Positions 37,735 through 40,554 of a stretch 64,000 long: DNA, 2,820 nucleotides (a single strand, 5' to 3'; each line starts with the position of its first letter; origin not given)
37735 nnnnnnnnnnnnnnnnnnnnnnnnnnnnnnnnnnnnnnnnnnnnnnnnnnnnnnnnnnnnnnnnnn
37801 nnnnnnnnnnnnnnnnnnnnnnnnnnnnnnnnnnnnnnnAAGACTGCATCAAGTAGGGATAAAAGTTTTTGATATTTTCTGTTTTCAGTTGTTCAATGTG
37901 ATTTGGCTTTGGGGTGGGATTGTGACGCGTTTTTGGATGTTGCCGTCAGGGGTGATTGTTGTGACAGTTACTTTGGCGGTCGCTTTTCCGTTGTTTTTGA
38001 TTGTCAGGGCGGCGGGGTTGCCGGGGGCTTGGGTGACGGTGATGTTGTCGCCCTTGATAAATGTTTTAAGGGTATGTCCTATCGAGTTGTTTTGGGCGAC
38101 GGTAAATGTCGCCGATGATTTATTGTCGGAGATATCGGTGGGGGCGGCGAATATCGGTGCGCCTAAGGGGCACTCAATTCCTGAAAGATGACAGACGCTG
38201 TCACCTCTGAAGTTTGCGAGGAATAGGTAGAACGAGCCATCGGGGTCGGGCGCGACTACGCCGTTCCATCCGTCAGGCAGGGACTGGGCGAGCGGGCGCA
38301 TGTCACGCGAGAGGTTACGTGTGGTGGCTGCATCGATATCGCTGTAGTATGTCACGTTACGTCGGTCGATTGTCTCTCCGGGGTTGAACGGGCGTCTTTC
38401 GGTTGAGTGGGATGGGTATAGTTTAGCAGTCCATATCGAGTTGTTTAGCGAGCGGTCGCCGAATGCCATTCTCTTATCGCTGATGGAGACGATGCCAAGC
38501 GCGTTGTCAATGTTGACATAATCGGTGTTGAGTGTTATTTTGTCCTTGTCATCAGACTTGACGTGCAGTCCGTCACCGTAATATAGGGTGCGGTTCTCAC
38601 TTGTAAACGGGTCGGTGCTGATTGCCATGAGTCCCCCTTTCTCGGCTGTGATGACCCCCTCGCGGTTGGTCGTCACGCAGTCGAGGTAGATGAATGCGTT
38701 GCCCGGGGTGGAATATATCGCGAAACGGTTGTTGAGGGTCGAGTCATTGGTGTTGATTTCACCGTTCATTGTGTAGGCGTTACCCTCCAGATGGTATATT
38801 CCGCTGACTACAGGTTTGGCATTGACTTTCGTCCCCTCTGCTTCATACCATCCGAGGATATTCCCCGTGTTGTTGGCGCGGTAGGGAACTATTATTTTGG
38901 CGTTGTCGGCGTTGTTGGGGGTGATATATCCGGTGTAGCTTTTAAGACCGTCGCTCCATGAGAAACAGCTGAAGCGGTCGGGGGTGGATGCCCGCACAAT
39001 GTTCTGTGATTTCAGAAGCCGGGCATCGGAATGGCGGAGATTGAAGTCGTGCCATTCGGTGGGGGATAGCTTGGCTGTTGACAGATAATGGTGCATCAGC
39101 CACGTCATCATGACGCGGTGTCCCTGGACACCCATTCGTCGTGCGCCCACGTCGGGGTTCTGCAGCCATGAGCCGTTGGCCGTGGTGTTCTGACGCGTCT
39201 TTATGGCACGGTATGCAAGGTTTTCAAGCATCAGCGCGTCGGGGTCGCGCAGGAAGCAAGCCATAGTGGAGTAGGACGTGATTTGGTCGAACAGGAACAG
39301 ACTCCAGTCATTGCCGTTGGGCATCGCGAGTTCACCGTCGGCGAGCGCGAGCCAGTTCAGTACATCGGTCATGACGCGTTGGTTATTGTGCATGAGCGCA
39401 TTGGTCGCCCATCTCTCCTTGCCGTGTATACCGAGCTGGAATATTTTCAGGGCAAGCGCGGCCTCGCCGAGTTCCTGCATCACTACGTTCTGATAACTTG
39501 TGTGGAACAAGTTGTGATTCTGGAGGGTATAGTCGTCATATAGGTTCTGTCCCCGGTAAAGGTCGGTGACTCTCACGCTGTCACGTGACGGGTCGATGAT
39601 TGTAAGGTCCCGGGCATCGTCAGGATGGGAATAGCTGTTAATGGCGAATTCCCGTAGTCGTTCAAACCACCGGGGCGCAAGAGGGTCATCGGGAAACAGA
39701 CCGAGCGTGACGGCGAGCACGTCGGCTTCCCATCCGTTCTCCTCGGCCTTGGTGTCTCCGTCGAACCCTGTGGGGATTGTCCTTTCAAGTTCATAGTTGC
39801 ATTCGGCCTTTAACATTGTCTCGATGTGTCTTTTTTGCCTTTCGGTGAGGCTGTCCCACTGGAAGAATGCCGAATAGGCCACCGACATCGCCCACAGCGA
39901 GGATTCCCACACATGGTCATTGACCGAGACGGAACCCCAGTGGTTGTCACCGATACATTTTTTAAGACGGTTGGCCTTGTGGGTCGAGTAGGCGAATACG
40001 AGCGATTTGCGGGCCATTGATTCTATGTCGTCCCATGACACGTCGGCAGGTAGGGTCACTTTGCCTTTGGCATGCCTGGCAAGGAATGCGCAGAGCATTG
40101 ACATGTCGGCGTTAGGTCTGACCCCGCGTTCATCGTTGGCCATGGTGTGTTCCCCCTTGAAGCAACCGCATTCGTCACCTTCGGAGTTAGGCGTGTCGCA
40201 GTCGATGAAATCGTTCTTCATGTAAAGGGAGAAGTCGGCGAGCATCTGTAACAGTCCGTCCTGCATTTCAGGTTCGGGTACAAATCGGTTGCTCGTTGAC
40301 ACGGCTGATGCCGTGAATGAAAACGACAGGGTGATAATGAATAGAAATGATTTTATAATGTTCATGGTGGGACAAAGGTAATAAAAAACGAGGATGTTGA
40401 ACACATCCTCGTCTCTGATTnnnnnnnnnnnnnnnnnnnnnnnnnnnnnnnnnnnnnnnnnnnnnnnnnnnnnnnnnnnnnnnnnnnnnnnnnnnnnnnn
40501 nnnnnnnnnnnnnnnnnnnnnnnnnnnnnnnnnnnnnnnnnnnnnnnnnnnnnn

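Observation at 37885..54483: SusC/SusD locus built around phosphodiester and glycerol-3-phosphate chemistry: candidate teichoic-acid / phosphoglycan / nucleic-acid utilisation locus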

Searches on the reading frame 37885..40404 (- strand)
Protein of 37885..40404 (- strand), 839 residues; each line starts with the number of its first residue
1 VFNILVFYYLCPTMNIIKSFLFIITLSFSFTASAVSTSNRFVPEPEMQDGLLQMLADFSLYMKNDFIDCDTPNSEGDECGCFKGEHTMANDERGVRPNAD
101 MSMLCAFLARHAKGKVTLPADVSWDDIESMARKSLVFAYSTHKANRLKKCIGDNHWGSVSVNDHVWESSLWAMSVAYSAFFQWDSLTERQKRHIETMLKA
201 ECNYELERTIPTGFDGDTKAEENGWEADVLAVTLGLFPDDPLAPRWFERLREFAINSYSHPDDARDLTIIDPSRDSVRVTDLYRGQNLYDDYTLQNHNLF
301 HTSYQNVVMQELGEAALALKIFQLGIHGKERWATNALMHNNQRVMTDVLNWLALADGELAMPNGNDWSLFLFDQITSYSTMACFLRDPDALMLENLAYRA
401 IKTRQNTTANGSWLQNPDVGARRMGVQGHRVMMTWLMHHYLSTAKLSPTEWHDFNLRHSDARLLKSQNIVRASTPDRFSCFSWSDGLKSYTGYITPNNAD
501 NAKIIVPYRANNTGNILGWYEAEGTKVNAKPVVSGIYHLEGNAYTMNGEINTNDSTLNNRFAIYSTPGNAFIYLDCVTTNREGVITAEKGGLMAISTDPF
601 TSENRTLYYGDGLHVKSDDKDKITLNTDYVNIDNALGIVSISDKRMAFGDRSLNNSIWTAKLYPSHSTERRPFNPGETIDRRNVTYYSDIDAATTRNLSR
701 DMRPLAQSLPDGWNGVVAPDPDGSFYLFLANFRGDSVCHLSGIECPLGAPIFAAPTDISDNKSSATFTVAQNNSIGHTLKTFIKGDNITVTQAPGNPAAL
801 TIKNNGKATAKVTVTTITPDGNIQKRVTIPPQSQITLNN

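Call 3: search_protein_families(library=pfam, proteins=[window:37885-40404:-], max_evalue=0.01)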
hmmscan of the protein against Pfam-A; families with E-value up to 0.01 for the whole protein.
window:37885-40404:- (839 aa): 0 families

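Call 5: search_protein_families(library=ncbifam, proteins=[window:37885-40404:-], max_evalue=0.01)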
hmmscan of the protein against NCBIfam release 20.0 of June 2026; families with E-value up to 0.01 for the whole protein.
window:37885-40404:- (839 aa): 0 families

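Call 7: search_solved_structures(query=window:37885-40404:-, max_evalue=1)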
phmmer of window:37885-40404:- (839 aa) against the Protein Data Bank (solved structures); distinct sequences matched with E-value up to 1: 1.
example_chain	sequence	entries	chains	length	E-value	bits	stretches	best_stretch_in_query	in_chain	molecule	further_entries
4yzx_A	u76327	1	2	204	0.22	12.8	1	304-387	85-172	Pectate lyase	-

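Call 10: find_homologous_proteins(query=window:37885-40365:-, max_evalue=0.00001)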
Query window:37885-40365:- (826 aa): 1564 proteins with E <= 0.00001 among 8000 candidates; the best 120 are listed.
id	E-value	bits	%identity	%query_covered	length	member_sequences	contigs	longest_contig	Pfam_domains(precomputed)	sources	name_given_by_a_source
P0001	0.0e+0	1820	93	100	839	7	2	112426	-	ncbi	-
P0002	0.0e+0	1265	69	96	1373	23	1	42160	PF22825.3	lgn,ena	-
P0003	0.0e+0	1255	69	94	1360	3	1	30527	PF22825.3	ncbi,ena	-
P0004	0.0e+0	1254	68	96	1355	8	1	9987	-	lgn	-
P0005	0.0e+0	1243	67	97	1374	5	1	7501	-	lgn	-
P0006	0.0e+0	1236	68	94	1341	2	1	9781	-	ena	-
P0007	0.0e+0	1236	66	96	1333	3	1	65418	-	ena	-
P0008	0.0e+0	1236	66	97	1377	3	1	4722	PF16405.11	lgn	-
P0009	0.0e+0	1233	67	96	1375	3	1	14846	-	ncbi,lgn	-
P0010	0.0e+0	1232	67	94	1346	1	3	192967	-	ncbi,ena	-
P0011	0.0e+0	1231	67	96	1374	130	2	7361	-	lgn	-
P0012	0.0e+0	1229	66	97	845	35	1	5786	-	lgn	-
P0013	0.0e+0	1227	65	97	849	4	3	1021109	-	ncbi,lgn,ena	-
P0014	0.0e+0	1227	66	96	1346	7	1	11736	-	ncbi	-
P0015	0.0e+0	1227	66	97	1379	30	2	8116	-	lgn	-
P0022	0.0e+0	1222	63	99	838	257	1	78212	-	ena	-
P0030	0.0e+0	1220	65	96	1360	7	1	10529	PF22825.3,PF00404.25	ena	-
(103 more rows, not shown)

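Call 13: search_protein_families(library=pfam, proteins=[P0002, P0008, P0030, P0013], max_evalue=0.01)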
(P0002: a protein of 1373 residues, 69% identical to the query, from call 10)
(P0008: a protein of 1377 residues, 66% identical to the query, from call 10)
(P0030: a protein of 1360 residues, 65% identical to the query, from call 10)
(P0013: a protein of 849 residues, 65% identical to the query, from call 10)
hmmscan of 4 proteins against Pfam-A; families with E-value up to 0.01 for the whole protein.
P0002 (1373 aa): 2 families
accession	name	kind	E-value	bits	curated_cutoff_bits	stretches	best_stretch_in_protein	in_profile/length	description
PF22825.2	HpiC1-like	-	6.1e-06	26.9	27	1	67-241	5-173/174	HpiC1 cyclase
PF16405.10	DUF5013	-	2e-05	25.2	28.5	1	113-185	26-101/149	Domain of unknown function (DUF5013)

P0008 (1377 aa): 2 families
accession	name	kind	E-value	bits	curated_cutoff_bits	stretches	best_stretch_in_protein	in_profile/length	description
PF16405.10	DUF5013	-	9.1e-07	29.6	28.5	1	1210-1251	61-102/149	Domain of unknown function (DUF5013)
PF22825.2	HpiC1-like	-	0.0011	19.6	27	1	63-212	5-143/174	HpiC1 cyclase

P0030 (1360 aa): 3 families
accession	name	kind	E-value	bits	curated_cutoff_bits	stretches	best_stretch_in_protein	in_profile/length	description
PF00404.24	Dockerin_1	-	4.9e-08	33.5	22.9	1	1306-1354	1-54/57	Dockerin type I domain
PF22825.2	HpiC1-like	-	1.4e-06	29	27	1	46-205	4-157/174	HpiC1 cyclase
PF16405.10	DUF5013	-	0.0047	17.5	28.5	0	1195-1275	64-148/149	Domain of unknown function (DUF5013)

P0013 (849 aa): 0 families

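Call 14: find_encoding_contigs(protein=P0001, flank=10000, max_places=3)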
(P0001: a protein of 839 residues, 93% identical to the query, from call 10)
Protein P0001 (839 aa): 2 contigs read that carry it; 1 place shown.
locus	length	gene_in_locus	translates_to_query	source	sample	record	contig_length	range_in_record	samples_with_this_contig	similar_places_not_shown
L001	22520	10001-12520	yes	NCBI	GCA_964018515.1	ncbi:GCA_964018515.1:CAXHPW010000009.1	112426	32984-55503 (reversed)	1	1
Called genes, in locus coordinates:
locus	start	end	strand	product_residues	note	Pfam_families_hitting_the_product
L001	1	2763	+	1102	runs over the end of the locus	PF13620:CarboxypepD_reg, PF13715:CarbopepD_reg_2, PF07715:Plug, PF00593:TonB_dep_Rec_b-barrel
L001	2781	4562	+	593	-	PF14322:SusD-like_3, PF12771:SusD-like_2, PF07980:SusD_RagB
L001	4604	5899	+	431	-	PF13004:BACON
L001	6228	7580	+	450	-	PF02368:Big_2 (weak)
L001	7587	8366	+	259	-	PF02265:S1-P1_nuclease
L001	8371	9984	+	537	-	PF16371:MetallophosN, PF00149:Metallophos, PF16370:MetallophosC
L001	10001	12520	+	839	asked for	-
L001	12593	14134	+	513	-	PF07638:Sigma70_ECF (faint), PF04542:Sigma70_r2 (weak), PF08281:Sigma70_r4_2, PF13568:OMP_b-brl_2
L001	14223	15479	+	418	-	PF08757:CotH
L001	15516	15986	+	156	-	-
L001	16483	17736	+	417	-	PF13102:Phage_int_SAM_5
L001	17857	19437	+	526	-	PF04326:SLFN_AlbA_2, PF13749:HATPase_c_4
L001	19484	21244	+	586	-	PF00515:TPR_1 (faint), PF07719:TPR_2 (faint), PF13181:TPR_8 (faint), PF13374:TPR_10 (faint), PF13424:TPR_12 (weak), PF13424:TPR_12, PF12833:HTH_18, PF00165:HTH_AraC, +2 more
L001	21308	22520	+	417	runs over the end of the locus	PF13173:AAA_14, PF13635:DUF4143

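Call 15: find_encoding_contigs(protein=P0013, flank=10000, max_places=2)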
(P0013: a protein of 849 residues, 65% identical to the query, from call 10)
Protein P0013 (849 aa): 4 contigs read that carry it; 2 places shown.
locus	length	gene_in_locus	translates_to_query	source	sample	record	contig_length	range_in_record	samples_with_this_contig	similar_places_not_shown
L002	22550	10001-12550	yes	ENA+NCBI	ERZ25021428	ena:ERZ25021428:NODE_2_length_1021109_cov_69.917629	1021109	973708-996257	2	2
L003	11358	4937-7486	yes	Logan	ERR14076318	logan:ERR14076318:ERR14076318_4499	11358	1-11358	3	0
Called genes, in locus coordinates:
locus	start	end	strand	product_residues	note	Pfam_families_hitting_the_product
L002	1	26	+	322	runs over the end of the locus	-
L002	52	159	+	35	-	-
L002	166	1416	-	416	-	PF00675:Peptidase_M16, PF05193:Peptidase_M16_C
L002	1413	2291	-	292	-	PF00160:Pro_isomerase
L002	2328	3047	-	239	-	PF00005:ABC_tran, PF13304:AAA_21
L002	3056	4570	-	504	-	PF18940:DUF5687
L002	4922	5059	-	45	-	-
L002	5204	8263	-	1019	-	-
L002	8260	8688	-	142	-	-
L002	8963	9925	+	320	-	PF13102:Phage_int_SAM_5, PF00589:Phage_integrase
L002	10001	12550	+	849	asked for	-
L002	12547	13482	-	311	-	PF02086:MethyltransfD12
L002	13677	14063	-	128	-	PF01479:S4 (weak), PF28601:HSP15_C (faint)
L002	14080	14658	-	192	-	PF01195:Pept_tRNA_hydro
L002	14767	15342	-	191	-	PF01386:Ribosomal_L25p, PF14693:Ribosomal_TL5_C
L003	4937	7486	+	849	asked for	-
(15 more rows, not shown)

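Call 16: find_encoding_contigs(protein=P0010, flank=10000, max_places=2)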
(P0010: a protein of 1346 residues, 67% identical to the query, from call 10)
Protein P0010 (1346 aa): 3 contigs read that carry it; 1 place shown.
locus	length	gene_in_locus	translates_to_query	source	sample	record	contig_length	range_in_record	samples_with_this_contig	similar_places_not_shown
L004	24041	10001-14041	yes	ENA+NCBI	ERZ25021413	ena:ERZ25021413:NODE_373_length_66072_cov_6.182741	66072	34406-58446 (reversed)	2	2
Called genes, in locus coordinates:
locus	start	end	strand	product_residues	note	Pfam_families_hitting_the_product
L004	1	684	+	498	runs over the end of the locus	-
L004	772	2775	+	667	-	PF22745:Nlig-Ia, PF01653:DNA_ligase_aden, PF03120:OB_DNA_ligase, PF03119:DNA_ligase_ZBD, PF12826:HHH_2, PF14520:HHH_5 (weak), PF00533:BRCT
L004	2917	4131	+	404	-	-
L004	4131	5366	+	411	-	PF25990:Beta-barrel_YknX, PF26002:Beta-barrel_AprE (faint), PF25975:CzcB_C (faint)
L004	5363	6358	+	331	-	PF25954:Beta-barrel_RND_2 (faint), PF25990:Beta-barrel_YknX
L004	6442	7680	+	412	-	PF12704:MacB_PCD, PF02687:FtsX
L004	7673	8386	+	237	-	PF00005:ABC_tran, PF13304:AAA_21 (faint)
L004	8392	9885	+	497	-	PF02321:OEP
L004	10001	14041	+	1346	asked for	-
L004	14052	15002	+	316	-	PF00535:Glycos_transf_2, PF10111:Glyco_tranf_2_2, PF13641:Glyco_tranf_2_3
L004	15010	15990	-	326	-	PF00535:Glycos_transf_2, PF10111:Glyco_tranf_2_2 (weak), PF13641:Glyco_tranf_2_3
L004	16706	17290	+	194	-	PF01381:HTH_3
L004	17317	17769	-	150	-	PF13588:HSDR_N_2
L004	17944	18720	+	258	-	PF01048:PNP_UDP_1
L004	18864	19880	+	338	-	PF06144:DNA_pol3_delta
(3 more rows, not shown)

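Call 17: find_encoding_contigs(protein=P0022, flank=10000, max_places=2)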
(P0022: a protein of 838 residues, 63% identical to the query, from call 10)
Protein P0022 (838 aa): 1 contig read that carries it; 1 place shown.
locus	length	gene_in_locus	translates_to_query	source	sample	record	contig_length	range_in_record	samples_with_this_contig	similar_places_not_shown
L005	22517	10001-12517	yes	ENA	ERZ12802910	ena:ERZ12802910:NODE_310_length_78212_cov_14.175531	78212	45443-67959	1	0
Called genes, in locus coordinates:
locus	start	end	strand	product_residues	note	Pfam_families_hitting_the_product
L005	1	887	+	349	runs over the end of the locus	PF01555:N6_N4_Mtase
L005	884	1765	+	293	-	PF12183:NotI (weak)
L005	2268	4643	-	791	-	PF12704:MacB_PCD (weak), PF02687:FtsX (weak)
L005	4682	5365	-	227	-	PF02463:SMC_N, PF00005:ABC_tran, PF13304:AAA_21 (weak)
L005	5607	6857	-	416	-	PF25919:BSH_CusB (faint), PF25967:RND-MFP_C (weak), PF25989:YknX_C (weak)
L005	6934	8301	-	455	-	PF02321:OEP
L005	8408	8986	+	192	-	PF00072:Response_reg, PF02954:HTH_8, PF13556:HTH_30 (weak)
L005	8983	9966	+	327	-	PF02518:HATPase_c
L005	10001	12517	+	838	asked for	-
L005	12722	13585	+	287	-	PF18935:DUF5683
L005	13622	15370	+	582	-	PF01464:SLT, PF01476:LysM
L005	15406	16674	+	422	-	PF01842:ACT (faint), PF13740:ACT_6, PF21086:ACT_PSP_2 (weak), PF00702:Hydrolase, PF06888:Put_Phosphatase (faint), PF12710:HAD, PF08282:Hydrolase_3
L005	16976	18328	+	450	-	PF00919:UPF0004, PF04055:Radical_SAM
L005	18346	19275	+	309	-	PF03279:Lip_A_acyltrans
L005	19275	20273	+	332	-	PF00535:Glycos_transf_2, PF13641:Glyco_tranf_2_3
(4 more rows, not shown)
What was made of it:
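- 37885..40365 (-): 826-aa secreted protein with an (alpha/alpha)-toroid, a beta-sandwich and an Ig-like domain: a polysaccharide-lyase-like fold. A loosely attached neighbour, probably its own transcription unit. Homologues at 62-69% identity lie in non-PUL contexts (calls 15-17).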

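Call 36: predict_structure(alignment_id=A1)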
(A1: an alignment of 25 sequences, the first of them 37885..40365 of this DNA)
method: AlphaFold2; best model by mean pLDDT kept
length: 826 residues; sequences in the alignment: 25
mean_pLDDT: 68.8   pTM: 0.56
mean pLDDT of the five models: 68.8, 67.6, 66.2, 66.1, 64.2
residues with pLDDT >= 90: 142; 70-90: 321; 50-70: 159; < 50: 204
segments of 3 or more residues with pLDDT < 50: 4-6, 13-25, 71-77, 130-154, 202-208, 246-291, 338-355, 395-409, 447-456, 471-479, 481-502, 582-590, 640-645
pLDDT, mean of each block of 10 residues (from residue 1): 49 43 55 90 81 63 52 48 77 92 89 90 70 40 38 58 88 85 82 63 48 77 84 77 51 36 27 25 30 62 77 55 52 51 37 50 78 80 75 51 43 76 89 79 55 48 53 44 42 36 67 71 67 80 86 85 91 71 43 71 60 82 81 64 52 83 88 84 91 88 90 92 91 91 94 91 91 92 85 92 87 92 84
secondary structure, 60 per line:
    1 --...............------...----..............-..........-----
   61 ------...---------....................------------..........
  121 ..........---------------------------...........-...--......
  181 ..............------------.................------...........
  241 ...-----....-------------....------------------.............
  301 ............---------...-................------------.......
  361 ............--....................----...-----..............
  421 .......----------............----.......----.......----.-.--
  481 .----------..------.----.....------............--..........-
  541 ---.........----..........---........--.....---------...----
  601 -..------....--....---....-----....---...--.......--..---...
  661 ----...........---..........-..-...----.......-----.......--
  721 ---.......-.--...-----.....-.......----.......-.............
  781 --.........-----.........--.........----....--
elements in order (helices of 4 or more, strands of 3 or more residues): H3-17 H31-44 H46-52 E53-55 E67-69 H79-98 H111-130 H158-168 H175-194 H207-223 H230-243 H249-252 H266-269 H288-312 H326-341 H354-372 H375-394 H407-427 H438-449 E454-460 E465-471 E505-509 E516-527 E530-539 E544-552 E557-566 E570-577 E580-584 E594-596 E610-613 E616-619 E623-626 E632-635 E639-641 E644-650 E658-660 E665-675 H679-688 E700-706 E712-718 E724-730 E735-737 E743-747 E749-755 E760-766 E768-780 E783-791 E797-805 E808-816 E821-824
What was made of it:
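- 37885..40365 (-): AlphaFold pLDDT 69 (call 36).
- Checked: 'Toroid-like' is borne out by the AlphaFold model (call 36).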

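Call 40: fold_search(model_id=the predicted structure, library=pdb)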
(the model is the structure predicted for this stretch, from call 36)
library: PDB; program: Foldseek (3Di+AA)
matches with E <= 10: 621; with E <= 0.001: 56
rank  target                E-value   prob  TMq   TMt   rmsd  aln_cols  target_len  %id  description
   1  1rwa                  3.1e-09  1.00  0.34  0.37  13.6       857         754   11  Crystal structure of Arthrobacter aurescens chondroitin AC lyase (released 2004-04-13)
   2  1rw9                  4.2e-09  1.00  0.35  0.37  14.0       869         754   11  Crystal structure of the Arthrobacter aurescens chondroitin AC lyase (released 2004-04-13)
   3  1x1h                  6.2e-08  1.00  0.33  0.36  13.4       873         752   10  Crystal Structure of Xanthan Lyase (N194A) (released 2005-07-19)
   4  1j0m                  1.6e-07  1.00  0.36  0.39  13.4       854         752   10  Crystal Structure of Bacillus sp. GL1 Xanthan Lyase that Acts on Side Chains of Xanthan (released 2003-04-01)
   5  2wda_A                2.2e-07  1.00  0.31  0.33  14.3       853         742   11  The X-ray structure of the Streptomyces coelicolor A3 Chondroitin AC Lyase in Complex with Chondroitin sulphate (released 2010-04-21)
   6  7bjt_A                2.5e-07  1.00  0.40  0.44  11.4       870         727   10  Structure-function analysis of a new PL17 oligoalginate lyase from the marine bacterium Zobellia galactanivorans DsijT (released 2021-07-14)
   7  1n7q_A                2.9e-07  1.00  0.34  0.37  13.1       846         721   10  Streptococcus pneumoniae Hyaluronate Lyase W291A/W292A Double Mutant complex with hyaluronan hexasacchride (released 2002-12-31)
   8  4nei_A                3.5e-07  1.00  0.33  0.37  13.1       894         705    9  Alg17c PL17 Family Alginate Lyase (released 2014-01-29)
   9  1c82_A                4.2e-07  1.00  0.35  0.39  11.8       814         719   10  MECHANISM OF HYALURONAN BINDING AND DEGRADATION: STRUCTURE OF STREPTOCOCCUS PNEUMONIAE HYALURONATE LYASE IN COMPLEX WI (released 2001-04-05)
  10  4ojz_A                5.2e-07  1.00  0.36  0.40  12.1       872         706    9  Crystal Structure of Alg17c Mutant Y258A Complexed with Alginate Trisaccharide (released 2014-01-29)
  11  6jpn_A                5.4e-07  1.00  0.38  0.40  13.9       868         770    9  Crystal structure of the catalytic domain of a multi-domain alginate lyase Dp0100 from thermophilic bacterium Defluvii (released 2019-10-30)
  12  4ojz_B                6.1e-07  1.00  0.37  0.41  11.9       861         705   10  Crystal Structure of Alg17c Mutant Y258A Complexed with Alginate Trisaccharide (released 2014-01-29)
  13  1loh_A                8.5e-07  1.00  0.35  0.39  11.8       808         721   10  Streptococcus pneumoniae Hyaluronate Lyase in Complex with Hexasaccharide Hyaluronan Substrate (released 2002-08-07)
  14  4ok2_B                9.2e-07  1.00  0.38  0.42  11.7       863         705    9  Crystal Structure of Alg17c Mutant Y258A (released 2014-01-29)
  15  4ok4_B                9.2e-07  1.00  0.35  0.39  12.4       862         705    9  Crystal Structure of Alg17c Mutant H202L (released 2014-01-29)
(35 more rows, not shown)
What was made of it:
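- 37885..40365 (-): Foldseek hits PL8, PL17, PL15 and heparinase-type lyases at E 3e-9 to 1e-4, TM 0.3-0.44 (call 40).
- The 826-aa protein has the toroid + beta-sandwich fold of PL8, PL15 and PL17 lyases (call 40).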
